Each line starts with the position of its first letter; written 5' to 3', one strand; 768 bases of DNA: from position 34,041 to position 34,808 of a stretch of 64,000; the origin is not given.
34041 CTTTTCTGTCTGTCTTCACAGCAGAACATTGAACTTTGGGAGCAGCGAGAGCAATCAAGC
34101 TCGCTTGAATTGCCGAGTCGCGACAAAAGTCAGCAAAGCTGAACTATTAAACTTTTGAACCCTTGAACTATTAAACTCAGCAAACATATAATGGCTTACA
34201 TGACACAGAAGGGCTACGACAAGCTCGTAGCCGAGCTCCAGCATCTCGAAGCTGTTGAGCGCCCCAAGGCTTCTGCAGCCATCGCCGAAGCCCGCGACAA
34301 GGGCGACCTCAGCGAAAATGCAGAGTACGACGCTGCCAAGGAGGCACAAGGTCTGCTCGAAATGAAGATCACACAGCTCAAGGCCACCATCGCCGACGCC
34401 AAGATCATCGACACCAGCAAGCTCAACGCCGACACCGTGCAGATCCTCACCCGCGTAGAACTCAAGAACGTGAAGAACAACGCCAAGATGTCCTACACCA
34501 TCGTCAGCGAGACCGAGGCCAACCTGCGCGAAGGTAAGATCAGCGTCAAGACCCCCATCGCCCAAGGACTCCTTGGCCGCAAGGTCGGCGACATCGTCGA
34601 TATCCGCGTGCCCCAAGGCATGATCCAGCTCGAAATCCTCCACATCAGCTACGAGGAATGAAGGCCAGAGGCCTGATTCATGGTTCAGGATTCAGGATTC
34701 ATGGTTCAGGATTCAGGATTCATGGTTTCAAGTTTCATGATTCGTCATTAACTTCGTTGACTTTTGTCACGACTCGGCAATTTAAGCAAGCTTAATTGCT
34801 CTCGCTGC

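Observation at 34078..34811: greA sits on a ~730-bp segment bracketed by near-perfect ~56-70 bp inverted repeats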

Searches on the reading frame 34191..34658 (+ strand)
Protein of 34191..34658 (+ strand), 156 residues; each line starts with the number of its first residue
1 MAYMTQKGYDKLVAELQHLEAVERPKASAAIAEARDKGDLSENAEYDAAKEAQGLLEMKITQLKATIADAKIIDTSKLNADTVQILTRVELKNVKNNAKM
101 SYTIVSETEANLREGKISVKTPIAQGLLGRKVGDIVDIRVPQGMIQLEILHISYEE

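Call 11: find_encoding_contigs(protein=window:34191-34658:+, flank=4000, max_places=10)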
Protein window:34191-34658:+ (156 aa): 23 contigs read that carry it; 7 places shown.
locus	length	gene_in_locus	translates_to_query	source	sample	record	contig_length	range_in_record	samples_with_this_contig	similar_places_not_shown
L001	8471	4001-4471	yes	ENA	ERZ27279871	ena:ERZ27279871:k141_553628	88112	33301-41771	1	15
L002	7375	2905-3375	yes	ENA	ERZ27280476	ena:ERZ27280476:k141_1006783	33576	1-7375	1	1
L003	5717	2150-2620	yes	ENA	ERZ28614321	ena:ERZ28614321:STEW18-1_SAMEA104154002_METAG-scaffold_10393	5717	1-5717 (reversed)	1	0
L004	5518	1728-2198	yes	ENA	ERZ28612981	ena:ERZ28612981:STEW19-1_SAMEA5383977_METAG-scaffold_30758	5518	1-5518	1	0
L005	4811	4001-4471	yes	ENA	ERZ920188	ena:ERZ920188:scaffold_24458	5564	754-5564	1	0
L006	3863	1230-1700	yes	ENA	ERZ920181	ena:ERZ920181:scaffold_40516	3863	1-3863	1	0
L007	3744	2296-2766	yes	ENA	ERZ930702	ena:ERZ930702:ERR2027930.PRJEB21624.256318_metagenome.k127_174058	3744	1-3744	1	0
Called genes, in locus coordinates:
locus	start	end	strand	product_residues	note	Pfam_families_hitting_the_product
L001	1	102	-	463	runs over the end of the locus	PF07670:Gate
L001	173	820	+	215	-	-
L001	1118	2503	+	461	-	PF01145:Band_7, PF15975:Flot (weak)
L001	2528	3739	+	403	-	PF00578:AhpC-TSA, PF13905:Thioredoxin_8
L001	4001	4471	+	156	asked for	PF03449:GreA_GreB_N, PF01272:GreA_GreB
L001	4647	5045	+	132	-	PF11969:DcpS_C, PF01230:HIT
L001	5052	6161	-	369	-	PF02481:DNA_processg_A, PF17782:WHD_DprA (weak)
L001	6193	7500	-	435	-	PF11013:DUF2851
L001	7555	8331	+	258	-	PF01113:DapB_N, PF05173:DapB_C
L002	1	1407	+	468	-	?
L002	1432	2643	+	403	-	PF00578:AhpC-TSA, PF13905:Thioredoxin_8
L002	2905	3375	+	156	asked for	PF03449:GreA_GreB_N, PF01272:GreA_GreB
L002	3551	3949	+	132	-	PF11969:DcpS_C, PF01230:HIT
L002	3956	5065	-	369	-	PF02481:DNA_processg_A, PF17782:WHD_DprA (weak)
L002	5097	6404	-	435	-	PF11013:DUF2851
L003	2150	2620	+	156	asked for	PF03449:GreA_GreB_N, PF01272:GreA_GreB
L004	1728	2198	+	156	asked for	PF03449:GreA_GreB_N, PF01272:GreA_GreB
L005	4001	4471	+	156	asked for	PF03449:GreA_GreB_N, PF01272:GreA_GreB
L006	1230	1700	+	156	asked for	PF03449:GreA_GreB_N, PF01272:GreA_GreB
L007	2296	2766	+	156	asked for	PF03449:GreA_GreB_N, PF01272:GreA_GreB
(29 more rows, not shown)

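Call 12: search_protein_families(library=pfam, proteins=[window:34191-34658:+])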
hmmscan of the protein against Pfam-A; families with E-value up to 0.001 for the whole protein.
window:34191-34658:+ (156 aa): 2 families
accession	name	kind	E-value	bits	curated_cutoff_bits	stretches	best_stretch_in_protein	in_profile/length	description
PF03449.20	GreA_GreB_N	-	9.2e-29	99.9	24.5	1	3-72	2-71/71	Transcription elongation factor, N-terminal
PF01272.25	GreA_GreB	-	4.8e-24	84.6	26.9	1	80-154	3-77/77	Transcription elongation factor, GreA/GreB, C-term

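Call 13: find_related_loci(query=window:34191-34658:+, collection=genome_contigs, flank=3000)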
Query window:34191-34658:+ (156 aa) in genome_contigs; peptide patterns used: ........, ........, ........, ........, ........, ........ (x = any residue, [..] = any of these).
599 stretches matched a pattern (row limit reached: there are more); 595 encode a relative of the query (tblastn E <= 1e-3); the best 80 are kept; 80 distinct loci.
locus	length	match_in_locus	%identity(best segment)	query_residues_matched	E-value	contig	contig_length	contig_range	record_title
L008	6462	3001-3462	82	1-154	7e-83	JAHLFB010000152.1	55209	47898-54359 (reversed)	MAG: Candidatus Phocaeicola faecipullorum isolate 17637 A2M15__C251166_L55209, whole genome shotgun sequence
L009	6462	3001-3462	81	1-154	2e-81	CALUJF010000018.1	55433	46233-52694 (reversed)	MAG: uncultured Phocaeicola sp. isolate BRZ_FN__bin33 genome assembly, contig: BRZ_FN__NODE_619_length_55433_cov_23.5421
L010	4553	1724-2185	79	1-154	2e-78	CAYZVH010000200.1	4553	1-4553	MAG TPA_asm: uncultured Bacteroides sp. isolate binchicken_co323_390 genome assembly, contig: NODE_22198_length_4553_cov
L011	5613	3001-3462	75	1-154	6e-76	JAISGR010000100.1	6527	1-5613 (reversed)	MAG: Prevotellaceae bacterium isolate Hm464_bin115 k119_1336085, whole genome shotgun sequence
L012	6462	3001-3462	74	1-154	3e-75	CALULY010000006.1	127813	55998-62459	MAG: uncultured Bacteroidaceae bacterium isolate BRZ_SL__bin81 genome assembly, contig: BRZ_SL__NODE_126_length_127813_c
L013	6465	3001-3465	76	1-155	9e-74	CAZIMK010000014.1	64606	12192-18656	MAG TPA_asm: uncultured Paraprevotella sp. isolate SRP199465_co1_373 genome assembly, contig: NODE_790_length_64606_cov_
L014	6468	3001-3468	73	1-156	6e-73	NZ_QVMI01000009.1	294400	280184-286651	Bacteroides sp. 51 scaffold9_size294400, whole genome shotgun sequence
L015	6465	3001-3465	75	1-155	2e-72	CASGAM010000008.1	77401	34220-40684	uncultured Prevotellaceae bacterium isolate SI.O41.metabat-bins.149 genome assembly, contig: SI.O41.metabat-bins.149.fa_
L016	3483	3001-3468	79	1-156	2e-72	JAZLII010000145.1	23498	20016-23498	MAG: Bacteroidaceae bacterium isolate T1900044978_TA20190040.MAGScoT_cleanbin_000071 SGB_4055_k141_1451568, whole genome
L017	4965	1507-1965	71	1-153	1e-68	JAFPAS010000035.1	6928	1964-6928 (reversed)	MAG: Prevotella sp. isolate RGIG972 Dairy_cattle_Rectum-6__c106462, whole genome shotgun sequence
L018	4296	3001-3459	70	1-153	4e-68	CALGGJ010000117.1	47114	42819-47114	MAG TPA_asm: uncultured Prevotellaceae bacterium isolate ERR1278074_bin.33_CONCOCT_v1.1_MAG genome assembly, contig: ERZ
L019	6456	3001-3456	65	3-154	2e-67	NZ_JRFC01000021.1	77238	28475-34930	Porphyromonas sp. COT-290 OH3588 contig_21, whole genome shotgun sequence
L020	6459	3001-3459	65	1-153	3e-67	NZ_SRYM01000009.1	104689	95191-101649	Parabacteroides distasonis strain NM39_I3 NODE_9_length_104689_cov_680.412, whole genome shotgun sequence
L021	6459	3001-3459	65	1-153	6e-67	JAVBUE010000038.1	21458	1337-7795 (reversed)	MAG: Tannerellaceae bacterium isolate EPI_MAG_00270 c_000004907391, whole genome shotgun sequence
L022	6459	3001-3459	63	1-153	5e-66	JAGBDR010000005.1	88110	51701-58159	MAG: Parabacteroides sp. isolate RGIG9024 Water_deer_Rectum-4__c166, whole genome shotgun sequence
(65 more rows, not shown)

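Call 16: find_homologous_proteins(query=window:34191-34658:+, max_evalue=1e-40)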
Query window:34191-34658:+ (156 aa): 7882 proteins with E <= 1e-40 among 8000 candidates; the best 120 are listed.
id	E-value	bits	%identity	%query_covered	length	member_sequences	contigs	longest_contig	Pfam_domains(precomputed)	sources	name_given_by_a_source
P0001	5.4e-107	371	76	98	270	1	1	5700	PF01272.26,PF03449.21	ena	-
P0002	1.7e-87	308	98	100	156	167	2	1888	PF01272.26,PF03449.21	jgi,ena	-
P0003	1.7e-85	302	96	100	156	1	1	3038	PF01272.26,PF03449.21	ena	-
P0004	2.7e-85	301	96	100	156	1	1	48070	PF01272.26,PF03449.21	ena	-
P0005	2.6e-84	298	-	-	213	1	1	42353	PF01272.26,PF03449.21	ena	-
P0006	4.5e-84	297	94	100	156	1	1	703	PF01272.26,PF03449.21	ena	-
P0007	4.8e-83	294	92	100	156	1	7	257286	PF01272.26,PF03449.21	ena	-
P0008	3.4e-82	291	92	100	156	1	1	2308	PF01272.26,PF03449.21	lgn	-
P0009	3.5e-82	291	92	100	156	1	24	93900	PF01272.26,PF03449.21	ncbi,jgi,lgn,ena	jgi:transcription elongation factor GreA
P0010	4.7e-82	291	91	100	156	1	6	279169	PF01272.26,PF03449.21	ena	-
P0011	5.4e-82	290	92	100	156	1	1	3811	PF01272.26,PF03449.21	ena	-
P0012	6.1e-82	290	92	100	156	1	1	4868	PF01272.26,PF03449.21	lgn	-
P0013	6.5e-82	290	92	100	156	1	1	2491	PF01272.26,PF03449.21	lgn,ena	-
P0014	1.5e-81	289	91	100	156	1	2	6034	PF01272.26,PF03449.21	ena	-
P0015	2.2e-81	289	91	100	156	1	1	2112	PF01272.26,PF03449.21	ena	-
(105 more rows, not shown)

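Call 17: find_encoding_contigs(protein=P0004, flank=2500, max_places=2)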
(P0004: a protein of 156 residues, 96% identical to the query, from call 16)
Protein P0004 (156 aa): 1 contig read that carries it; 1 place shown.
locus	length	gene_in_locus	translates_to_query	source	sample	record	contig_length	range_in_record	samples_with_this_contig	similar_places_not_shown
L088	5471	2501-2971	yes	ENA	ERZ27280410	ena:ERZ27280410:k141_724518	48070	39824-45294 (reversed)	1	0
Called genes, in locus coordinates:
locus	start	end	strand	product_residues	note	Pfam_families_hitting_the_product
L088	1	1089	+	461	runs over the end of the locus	PF01145:Band_7, PF15975:Flot (weak)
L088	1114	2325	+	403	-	PF00578:AhpC-TSA, PF13905:Thioredoxin_8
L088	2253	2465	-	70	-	-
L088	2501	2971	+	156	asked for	PF03449:GreA_GreB_N, PF01272:GreA_GreB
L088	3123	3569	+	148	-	PF11969:DcpS_C, PF01230:HIT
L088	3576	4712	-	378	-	PF02481:DNA_processg_A, PF17782:WHD_DprA (weak)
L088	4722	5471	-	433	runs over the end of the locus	PF11013:DUF2851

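Call 18: find_encoding_contigs(protein=P0007, flank=2500, max_places=3)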
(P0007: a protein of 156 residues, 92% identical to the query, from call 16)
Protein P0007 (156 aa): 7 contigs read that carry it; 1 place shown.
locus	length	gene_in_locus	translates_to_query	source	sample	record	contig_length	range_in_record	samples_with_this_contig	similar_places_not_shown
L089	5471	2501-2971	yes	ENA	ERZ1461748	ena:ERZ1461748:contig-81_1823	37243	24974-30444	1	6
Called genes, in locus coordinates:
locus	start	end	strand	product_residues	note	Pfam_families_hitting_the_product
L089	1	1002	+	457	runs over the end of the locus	PF01145:Band_7, PF15975:Flot (weak)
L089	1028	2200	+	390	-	PF14289:DUF4369 (weak), PF00578:AhpC-TSA, PF13905:Thioredoxin_8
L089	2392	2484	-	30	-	-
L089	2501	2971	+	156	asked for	PF03449:GreA_GreB_N, PF01272:GreA_GreB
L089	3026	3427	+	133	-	PF11969:DcpS_C, PF01230:HIT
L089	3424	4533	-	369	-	PF02481:DNA_processg_A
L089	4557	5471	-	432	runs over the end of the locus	PF11013:DUF2851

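Call 19: find_encoding_contigs(protein=P0009, flank=2500, max_places=3)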
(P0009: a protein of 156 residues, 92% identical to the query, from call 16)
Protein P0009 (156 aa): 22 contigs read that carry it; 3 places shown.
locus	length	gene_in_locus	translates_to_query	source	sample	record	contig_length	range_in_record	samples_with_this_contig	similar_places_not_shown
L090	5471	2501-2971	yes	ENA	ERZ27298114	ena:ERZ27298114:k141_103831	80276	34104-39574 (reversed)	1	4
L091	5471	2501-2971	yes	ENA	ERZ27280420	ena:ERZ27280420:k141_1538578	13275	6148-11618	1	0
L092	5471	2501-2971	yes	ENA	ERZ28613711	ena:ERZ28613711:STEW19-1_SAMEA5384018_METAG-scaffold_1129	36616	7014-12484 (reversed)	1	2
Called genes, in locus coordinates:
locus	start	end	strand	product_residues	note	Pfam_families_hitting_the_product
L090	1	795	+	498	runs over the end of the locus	PF00595:PDZ, PF13180:PDZ_2, PF17820:PDZ_6, PF03572:Peptidase_S41, PF28547:CHD_PDZ-protease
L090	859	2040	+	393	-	PF00578:AhpC-TSA (weak), PF13905:Thioredoxin_8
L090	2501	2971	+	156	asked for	PF03449:GreA_GreB_N, PF01272:GreA_GreB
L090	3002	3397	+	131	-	PF11969:DcpS_C, PF01230:HIT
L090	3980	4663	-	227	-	-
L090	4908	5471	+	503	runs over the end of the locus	-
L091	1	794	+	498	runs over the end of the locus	PF00595:PDZ, PF13180:PDZ_2 (weak), PF17820:PDZ_6, PF03572:Peptidase_S41, PF28547:CHD_PDZ-protease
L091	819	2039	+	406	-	PF00578:AhpC-TSA (weak), PF13905:Thioredoxin_8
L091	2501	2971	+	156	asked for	PF03449:GreA_GreB_N, PF01272:GreA_GreB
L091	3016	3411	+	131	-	PF11969:DcpS_C, PF01230:HIT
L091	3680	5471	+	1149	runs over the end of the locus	?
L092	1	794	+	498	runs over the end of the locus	PF00595:PDZ, PF13180:PDZ_2, PF17820:PDZ_6, PF03572:Peptidase_S41, PF28547:CHD_PDZ-protease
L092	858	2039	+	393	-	PF00578:AhpC-TSA (weak), PF13905:Thioredoxin_8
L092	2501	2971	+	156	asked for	PF03449:GreA_GreB_N, PF01272:GreA_GreB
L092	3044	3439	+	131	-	PF11969:DcpS_C, PF01230:HIT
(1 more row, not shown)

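Call 20: find_encoding_contigs(protein=P0010, flank=2500, max_places=3)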
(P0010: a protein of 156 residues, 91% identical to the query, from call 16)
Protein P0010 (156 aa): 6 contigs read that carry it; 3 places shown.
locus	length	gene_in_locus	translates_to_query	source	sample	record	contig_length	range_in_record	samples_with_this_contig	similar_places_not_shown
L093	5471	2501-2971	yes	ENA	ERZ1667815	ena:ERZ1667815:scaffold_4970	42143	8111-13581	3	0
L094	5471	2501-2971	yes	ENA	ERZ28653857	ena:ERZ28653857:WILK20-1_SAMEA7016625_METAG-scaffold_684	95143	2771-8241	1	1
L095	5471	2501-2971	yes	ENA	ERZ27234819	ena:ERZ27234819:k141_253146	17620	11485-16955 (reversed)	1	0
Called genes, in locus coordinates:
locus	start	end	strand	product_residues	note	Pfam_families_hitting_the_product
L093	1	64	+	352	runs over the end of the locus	PF03572:Peptidase_S41, PF28547:CHD_PDZ-protease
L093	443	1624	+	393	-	PF00578:AhpC-TSA (weak), PF13905:Thioredoxin_8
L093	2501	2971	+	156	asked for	PF03449:GreA_GreB_N, PF01272:GreA_GreB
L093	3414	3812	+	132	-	PF11969:DcpS_C, PF01230:HIT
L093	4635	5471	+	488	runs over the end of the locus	PF12099:DUF3575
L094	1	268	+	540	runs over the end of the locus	PF00595:PDZ, PF13180:PDZ_2, PF17820:PDZ_6, PF03572:Peptidase_S41, PF28547:CHD_PDZ-protease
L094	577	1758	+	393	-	PF00578:AhpC-TSA (weak), PF13905:Thioredoxin_8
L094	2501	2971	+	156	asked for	PF03449:GreA_GreB_N, PF01272:GreA_GreB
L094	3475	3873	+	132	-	PF11969:DcpS_C, PF01230:HIT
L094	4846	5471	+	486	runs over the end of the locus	PF12099:DUF3575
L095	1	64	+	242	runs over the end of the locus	?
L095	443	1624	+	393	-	PF00578:AhpC-TSA (weak), PF13905:Thioredoxin_8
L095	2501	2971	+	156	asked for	PF03449:GreA_GreB_N, PF01272:GreA_GreB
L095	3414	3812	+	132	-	PF11969:DcpS_C, PF01230:HIT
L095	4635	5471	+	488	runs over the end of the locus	PF12099:DUF3575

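Call 73: list_cluster_members(proteins=[window:34191-34658:+, window:37745-38518:+, window:54179-56140:+])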
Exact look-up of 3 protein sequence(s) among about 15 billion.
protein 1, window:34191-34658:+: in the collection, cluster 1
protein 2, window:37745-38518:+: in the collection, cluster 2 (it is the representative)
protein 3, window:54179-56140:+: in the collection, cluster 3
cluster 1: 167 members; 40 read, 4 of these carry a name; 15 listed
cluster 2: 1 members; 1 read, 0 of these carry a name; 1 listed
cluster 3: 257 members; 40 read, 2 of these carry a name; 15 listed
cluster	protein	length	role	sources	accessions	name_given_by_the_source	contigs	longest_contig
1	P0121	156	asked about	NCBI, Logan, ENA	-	-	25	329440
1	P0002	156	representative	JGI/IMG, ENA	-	-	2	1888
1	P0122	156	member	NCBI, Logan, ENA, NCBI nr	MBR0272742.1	MAG: transcription elongation factor GreA [Bacteroidaceae bacterium] | transcription elongation factor GreA [Bacteroidaceae bacterium]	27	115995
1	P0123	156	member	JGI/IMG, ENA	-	transcription elongation factor GreA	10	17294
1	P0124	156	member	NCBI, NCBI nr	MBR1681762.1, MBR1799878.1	MAG: transcription elongation factor GreA [Bacteroidaceae bacterium] | transcription elongation factor GreA [Bacteroidaceae bacterium]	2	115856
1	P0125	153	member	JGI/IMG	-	transcription elongation factor GreA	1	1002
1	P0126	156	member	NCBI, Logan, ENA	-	-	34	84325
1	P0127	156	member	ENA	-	-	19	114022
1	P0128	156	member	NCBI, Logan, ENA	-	-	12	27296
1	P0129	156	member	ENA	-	-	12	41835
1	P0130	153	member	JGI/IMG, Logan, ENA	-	-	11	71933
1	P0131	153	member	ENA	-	-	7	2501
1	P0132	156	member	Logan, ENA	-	-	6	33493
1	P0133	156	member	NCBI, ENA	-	-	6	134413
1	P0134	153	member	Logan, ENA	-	-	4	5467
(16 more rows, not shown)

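Call 74: find_encoding_contigs(protein=P0126, flank=1500, max_places=10)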
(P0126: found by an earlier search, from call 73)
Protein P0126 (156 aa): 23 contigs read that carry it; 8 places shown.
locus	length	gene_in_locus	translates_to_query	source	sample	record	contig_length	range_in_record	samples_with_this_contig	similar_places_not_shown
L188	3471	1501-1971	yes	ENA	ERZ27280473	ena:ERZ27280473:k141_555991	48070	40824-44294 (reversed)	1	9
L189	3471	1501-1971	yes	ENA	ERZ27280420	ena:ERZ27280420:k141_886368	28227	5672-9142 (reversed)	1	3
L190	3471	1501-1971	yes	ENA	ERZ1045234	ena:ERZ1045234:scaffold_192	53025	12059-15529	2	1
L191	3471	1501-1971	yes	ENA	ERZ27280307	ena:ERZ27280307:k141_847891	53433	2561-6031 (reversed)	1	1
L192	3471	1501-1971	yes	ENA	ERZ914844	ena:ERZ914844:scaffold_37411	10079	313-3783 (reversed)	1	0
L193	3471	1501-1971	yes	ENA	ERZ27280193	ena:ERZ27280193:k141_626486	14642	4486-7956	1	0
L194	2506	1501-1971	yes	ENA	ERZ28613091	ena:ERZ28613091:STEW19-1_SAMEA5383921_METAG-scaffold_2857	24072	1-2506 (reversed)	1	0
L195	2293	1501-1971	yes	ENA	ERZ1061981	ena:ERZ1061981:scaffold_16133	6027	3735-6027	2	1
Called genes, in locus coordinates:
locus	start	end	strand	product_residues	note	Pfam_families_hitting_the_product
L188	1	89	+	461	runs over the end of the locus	PF01145:Band_7, PF15975:Flot (weak)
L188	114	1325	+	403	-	PF00578:AhpC-TSA, PF13905:Thioredoxin_8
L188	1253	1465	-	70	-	-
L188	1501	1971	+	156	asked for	PF03449:GreA_GreB_N, PF01272:GreA_GreB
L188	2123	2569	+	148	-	PF11969:DcpS_C, PF01230:HIT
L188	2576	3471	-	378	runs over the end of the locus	PF02481:DNA_processg_A, PF17782:WHD_DprA (weak)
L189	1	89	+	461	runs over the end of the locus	PF01145:Band_7, PF15975:Flot (weak)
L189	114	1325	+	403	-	PF00578:AhpC-TSA, PF13905:Thioredoxin_8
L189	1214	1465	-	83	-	-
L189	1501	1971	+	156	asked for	PF03449:GreA_GreB_N, PF01272:GreA_GreB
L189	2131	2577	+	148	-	PF11969:DcpS_C, PF01230:HIT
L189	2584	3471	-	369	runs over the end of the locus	PF02481:DNA_processg_A, PF17782:WHD_DprA (weak)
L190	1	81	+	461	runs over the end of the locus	PF01145:Band_7, PF15975:Flot (weak)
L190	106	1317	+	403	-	PF00578:AhpC-TSA, PF13905:Thioredoxin_8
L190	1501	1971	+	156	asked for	PF03449:GreA_GreB_N, PF01272:GreA_GreB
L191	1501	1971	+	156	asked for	PF03449:GreA_GreB_N, PF01272:GreA_GreB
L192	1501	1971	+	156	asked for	PF03449:GreA_GreB_N, PF01272:GreA_GreB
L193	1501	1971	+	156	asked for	PF03449:GreA_GreB_N, PF01272:GreA_GreB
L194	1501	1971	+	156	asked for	PF03449:GreA_GreB_N, PF01272:GreA_GreB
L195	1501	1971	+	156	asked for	PF03449:GreA_GreB_N, PF01272:GreA_GreB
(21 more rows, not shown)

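Call 75: find_encoding_contigs(protein=P0122, flank=1500, max_places=10)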
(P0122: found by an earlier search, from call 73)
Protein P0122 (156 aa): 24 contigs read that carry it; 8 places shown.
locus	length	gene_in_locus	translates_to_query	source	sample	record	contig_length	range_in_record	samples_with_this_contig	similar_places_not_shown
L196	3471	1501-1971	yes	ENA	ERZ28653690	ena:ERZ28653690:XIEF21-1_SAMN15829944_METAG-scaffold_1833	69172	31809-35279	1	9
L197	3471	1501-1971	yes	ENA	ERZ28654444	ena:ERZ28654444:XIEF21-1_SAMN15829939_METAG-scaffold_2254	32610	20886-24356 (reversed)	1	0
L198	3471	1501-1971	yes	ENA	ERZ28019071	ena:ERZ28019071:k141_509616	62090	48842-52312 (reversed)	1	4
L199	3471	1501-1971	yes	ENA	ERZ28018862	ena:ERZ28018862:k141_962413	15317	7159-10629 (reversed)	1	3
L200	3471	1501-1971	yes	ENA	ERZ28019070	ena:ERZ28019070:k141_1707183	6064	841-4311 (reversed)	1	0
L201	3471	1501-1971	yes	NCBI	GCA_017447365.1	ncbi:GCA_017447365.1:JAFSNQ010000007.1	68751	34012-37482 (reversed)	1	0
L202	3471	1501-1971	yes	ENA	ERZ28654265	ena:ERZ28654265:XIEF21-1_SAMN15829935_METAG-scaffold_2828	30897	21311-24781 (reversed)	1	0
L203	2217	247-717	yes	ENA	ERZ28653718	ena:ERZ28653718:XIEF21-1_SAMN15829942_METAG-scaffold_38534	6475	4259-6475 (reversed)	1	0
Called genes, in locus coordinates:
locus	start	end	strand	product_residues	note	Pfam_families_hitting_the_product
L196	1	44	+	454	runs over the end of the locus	PF01145:Band_7, PF15975:Flot (weak)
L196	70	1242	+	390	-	PF00578:AhpC-TSA, PF13905:Thioredoxin_8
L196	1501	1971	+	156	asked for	PF03449:GreA_GreB_N, PF01272:GreA_GreB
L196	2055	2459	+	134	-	PF11969:DcpS_C, PF01230:HIT, PF04677:CwfJ_C_1 (weak)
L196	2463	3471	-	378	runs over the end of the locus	PF02481:DNA_processg_A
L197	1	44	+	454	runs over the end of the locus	PF01145:Band_7, PF15975:Flot (weak)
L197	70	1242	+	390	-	PF00578:AhpC-TSA, PF13905:Thioredoxin_8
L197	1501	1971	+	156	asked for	PF03449:GreA_GreB_N, PF01272:GreA_GreB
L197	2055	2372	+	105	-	-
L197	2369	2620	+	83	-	-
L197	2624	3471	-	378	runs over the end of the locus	PF02481:DNA_processg_A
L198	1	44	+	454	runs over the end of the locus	PF01145:Band_7, PF15975:Flot (weak)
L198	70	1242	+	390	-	PF00578:AhpC-TSA, PF13905:Thioredoxin_8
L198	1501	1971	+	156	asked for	PF03449:GreA_GreB_N, PF01272:GreA_GreB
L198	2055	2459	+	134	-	PF11969:DcpS_C, PF01230:HIT, PF04677:CwfJ_C_1 (weak)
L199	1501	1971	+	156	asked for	PF03449:GreA_GreB_N, PF01272:GreA_GreB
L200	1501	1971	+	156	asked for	PF03449:GreA_GreB_N, PF01272:GreA_GreB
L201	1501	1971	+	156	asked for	PF03449:GreA_GreB_N, PF01272:GreA_GreB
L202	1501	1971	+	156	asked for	PF03449:GreA_GreB_N, PF01272:GreA_GreB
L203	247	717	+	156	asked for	PF03449:GreA_GreB_N, PF01272:GreA_GreB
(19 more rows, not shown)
